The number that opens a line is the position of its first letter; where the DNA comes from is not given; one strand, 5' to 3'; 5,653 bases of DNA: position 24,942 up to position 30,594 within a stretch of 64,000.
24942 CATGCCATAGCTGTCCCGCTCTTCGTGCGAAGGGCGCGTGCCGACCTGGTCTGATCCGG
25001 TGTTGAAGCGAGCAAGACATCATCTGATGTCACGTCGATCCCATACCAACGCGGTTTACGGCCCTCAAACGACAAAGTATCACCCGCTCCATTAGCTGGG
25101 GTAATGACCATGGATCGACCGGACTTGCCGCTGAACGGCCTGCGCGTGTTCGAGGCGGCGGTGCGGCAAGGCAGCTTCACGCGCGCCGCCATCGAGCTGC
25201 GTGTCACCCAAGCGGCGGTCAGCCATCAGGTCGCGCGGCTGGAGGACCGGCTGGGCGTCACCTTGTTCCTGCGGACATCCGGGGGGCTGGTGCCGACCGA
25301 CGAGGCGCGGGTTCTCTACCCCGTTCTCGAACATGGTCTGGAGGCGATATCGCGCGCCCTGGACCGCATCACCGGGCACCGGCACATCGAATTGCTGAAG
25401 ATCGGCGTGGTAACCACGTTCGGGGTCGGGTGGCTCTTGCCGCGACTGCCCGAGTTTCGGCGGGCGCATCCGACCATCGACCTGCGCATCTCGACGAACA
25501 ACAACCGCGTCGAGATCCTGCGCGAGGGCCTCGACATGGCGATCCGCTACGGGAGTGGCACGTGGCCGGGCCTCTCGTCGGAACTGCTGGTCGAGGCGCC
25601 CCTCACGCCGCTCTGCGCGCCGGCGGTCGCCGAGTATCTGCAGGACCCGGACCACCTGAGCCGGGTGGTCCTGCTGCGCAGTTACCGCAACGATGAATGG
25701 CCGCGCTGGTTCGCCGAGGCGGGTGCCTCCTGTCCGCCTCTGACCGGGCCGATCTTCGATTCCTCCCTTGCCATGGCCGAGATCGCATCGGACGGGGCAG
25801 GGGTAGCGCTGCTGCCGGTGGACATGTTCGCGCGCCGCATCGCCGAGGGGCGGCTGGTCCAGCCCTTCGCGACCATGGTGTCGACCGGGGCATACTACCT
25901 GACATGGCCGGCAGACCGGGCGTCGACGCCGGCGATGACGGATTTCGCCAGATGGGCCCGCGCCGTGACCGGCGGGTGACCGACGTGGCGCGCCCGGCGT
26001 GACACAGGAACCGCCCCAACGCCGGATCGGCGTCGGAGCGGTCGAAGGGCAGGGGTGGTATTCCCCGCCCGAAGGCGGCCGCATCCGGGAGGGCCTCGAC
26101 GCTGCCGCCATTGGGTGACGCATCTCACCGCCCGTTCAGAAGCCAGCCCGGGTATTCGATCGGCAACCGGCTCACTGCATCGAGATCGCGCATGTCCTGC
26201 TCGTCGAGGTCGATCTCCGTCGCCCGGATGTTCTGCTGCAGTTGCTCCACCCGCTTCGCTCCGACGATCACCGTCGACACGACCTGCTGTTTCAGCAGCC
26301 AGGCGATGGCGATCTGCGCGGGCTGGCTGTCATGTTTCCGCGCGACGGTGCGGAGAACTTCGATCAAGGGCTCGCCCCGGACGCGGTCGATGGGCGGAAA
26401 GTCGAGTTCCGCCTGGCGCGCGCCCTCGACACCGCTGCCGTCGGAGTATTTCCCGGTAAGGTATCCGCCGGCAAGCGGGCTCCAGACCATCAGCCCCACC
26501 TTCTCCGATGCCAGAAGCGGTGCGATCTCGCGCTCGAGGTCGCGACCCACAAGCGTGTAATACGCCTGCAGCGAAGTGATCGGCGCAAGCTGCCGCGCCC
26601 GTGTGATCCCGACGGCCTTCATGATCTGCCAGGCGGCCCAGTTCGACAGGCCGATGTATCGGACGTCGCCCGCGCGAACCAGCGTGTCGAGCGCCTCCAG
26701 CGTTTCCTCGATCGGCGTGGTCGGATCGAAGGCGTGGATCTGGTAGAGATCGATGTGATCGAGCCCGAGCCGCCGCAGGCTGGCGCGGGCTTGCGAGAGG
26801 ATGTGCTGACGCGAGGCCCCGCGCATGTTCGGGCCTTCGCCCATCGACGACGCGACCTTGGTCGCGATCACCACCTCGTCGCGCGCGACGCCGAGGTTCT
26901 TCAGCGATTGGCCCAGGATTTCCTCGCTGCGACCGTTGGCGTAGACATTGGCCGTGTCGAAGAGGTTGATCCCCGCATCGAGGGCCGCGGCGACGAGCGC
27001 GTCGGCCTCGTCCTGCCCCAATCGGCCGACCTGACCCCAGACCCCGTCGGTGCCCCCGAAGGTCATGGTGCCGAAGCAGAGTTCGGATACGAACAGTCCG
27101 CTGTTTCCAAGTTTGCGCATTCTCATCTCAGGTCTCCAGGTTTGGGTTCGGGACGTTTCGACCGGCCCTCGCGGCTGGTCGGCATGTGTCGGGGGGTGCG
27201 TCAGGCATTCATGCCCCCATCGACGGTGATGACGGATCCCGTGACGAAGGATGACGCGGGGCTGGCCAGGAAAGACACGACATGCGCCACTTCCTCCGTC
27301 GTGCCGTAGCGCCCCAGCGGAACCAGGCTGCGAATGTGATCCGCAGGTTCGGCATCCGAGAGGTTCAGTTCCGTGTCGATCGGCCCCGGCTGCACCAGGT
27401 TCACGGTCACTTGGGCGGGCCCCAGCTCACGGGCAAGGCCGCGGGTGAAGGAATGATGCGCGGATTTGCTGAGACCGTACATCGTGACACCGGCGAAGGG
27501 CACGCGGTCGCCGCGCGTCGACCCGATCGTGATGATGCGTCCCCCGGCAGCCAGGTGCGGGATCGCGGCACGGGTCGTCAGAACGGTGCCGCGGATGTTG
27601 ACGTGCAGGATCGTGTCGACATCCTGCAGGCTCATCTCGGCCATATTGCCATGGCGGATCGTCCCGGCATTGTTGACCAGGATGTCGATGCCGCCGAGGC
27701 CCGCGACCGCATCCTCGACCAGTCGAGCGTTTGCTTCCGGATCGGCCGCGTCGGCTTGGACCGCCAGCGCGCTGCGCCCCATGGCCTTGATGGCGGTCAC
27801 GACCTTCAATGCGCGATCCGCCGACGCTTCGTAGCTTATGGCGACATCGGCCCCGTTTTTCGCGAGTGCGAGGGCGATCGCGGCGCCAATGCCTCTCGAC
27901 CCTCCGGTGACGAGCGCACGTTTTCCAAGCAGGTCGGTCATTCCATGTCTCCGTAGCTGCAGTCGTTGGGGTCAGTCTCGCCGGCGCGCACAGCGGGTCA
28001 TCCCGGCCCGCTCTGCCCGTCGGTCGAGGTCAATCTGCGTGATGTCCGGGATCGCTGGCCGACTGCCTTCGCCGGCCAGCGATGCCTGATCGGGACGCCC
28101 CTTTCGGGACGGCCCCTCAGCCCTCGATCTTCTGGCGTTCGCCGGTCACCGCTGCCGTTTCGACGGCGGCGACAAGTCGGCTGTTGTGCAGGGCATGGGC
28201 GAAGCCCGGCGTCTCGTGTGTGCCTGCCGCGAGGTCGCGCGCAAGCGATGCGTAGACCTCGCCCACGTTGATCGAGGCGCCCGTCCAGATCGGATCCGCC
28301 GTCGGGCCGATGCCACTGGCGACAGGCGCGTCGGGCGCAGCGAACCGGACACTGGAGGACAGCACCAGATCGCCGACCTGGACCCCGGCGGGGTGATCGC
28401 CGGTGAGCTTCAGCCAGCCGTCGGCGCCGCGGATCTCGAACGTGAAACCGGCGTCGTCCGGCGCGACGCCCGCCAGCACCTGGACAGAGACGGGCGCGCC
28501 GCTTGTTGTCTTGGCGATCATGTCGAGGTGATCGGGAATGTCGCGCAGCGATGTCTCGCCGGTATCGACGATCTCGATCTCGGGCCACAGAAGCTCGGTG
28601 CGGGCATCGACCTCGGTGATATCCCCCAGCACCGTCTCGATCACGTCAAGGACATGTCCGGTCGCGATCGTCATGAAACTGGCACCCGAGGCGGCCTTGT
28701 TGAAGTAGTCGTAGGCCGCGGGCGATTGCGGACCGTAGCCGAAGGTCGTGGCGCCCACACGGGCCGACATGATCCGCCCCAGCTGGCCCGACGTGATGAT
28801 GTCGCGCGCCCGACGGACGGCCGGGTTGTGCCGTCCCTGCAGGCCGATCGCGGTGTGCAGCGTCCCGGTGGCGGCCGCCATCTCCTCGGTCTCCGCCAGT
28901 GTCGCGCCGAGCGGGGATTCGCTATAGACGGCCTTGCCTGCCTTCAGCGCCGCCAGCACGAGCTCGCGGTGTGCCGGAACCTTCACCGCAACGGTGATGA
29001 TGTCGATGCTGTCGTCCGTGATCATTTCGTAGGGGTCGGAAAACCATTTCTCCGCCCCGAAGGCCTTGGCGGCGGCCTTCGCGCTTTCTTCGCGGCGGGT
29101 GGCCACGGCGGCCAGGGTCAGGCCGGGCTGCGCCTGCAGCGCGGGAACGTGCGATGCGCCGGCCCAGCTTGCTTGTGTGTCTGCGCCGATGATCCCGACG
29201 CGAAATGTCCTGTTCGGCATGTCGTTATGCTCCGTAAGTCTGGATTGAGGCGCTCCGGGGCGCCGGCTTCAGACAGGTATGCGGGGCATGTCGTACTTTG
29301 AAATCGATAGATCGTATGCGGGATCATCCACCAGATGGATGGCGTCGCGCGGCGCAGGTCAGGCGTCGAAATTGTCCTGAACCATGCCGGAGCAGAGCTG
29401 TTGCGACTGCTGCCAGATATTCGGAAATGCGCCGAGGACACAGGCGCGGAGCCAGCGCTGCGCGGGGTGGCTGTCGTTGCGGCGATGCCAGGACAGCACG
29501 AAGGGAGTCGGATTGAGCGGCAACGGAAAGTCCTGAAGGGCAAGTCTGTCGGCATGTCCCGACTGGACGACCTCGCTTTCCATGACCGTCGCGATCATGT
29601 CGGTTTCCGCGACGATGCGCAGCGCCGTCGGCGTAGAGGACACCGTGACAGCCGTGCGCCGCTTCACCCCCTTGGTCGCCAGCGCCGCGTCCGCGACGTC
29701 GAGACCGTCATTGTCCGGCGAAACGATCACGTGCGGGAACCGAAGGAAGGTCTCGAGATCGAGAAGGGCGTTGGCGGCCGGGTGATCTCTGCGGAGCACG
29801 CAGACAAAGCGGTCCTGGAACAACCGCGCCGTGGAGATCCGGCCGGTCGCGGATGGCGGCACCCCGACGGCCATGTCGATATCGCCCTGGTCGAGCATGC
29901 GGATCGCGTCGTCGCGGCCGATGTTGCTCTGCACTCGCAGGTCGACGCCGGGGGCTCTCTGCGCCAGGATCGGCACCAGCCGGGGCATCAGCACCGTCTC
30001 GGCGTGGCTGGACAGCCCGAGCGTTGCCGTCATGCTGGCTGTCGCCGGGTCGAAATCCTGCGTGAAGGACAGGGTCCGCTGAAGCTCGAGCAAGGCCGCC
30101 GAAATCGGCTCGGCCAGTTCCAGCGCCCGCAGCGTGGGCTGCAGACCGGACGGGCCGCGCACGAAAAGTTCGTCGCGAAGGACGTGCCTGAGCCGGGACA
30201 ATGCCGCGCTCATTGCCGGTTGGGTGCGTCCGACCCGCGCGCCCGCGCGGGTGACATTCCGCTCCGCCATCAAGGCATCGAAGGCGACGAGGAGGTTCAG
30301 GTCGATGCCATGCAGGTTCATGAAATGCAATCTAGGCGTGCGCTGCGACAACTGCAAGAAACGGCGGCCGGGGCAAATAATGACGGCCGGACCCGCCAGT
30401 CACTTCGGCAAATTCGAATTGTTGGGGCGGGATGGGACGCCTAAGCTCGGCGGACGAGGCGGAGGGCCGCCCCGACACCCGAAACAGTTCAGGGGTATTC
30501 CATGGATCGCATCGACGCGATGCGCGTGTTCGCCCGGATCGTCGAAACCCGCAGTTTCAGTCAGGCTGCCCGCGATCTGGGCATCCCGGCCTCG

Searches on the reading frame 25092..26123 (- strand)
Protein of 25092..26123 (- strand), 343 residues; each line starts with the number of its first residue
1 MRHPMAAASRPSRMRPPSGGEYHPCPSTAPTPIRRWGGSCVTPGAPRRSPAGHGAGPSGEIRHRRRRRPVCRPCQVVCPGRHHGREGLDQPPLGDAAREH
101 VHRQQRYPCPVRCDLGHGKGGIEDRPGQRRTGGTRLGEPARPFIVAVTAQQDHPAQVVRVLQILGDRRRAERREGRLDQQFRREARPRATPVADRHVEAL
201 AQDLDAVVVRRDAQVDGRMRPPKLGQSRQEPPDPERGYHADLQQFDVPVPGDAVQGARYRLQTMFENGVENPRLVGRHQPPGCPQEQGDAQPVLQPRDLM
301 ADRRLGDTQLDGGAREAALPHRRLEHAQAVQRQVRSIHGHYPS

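Call 39: find_encoding_contigs(protein=window:25092-26123:-, flank=10000, max_places=1)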
Protein window:25092-26123:- (343 aa): no gene with exactly this product is on record in the collection.

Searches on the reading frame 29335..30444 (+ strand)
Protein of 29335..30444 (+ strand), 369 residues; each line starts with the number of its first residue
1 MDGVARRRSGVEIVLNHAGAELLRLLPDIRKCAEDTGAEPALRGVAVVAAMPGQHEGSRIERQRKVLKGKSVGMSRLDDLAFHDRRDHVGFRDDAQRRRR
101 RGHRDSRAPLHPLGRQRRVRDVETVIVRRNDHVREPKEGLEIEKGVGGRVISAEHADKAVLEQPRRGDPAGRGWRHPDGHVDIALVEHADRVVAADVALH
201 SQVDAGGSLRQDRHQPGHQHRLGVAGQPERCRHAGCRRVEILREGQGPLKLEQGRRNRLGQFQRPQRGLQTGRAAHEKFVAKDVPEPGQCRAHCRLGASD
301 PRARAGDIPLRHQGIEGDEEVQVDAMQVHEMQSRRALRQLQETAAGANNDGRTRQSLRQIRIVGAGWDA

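Call 74: find_encoding_contigs(protein=window:29335-30444:+, flank=10000, max_places=1)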
Protein window:29335-30444:+ (369 aa): no gene with exactly this product is on record in the collection.
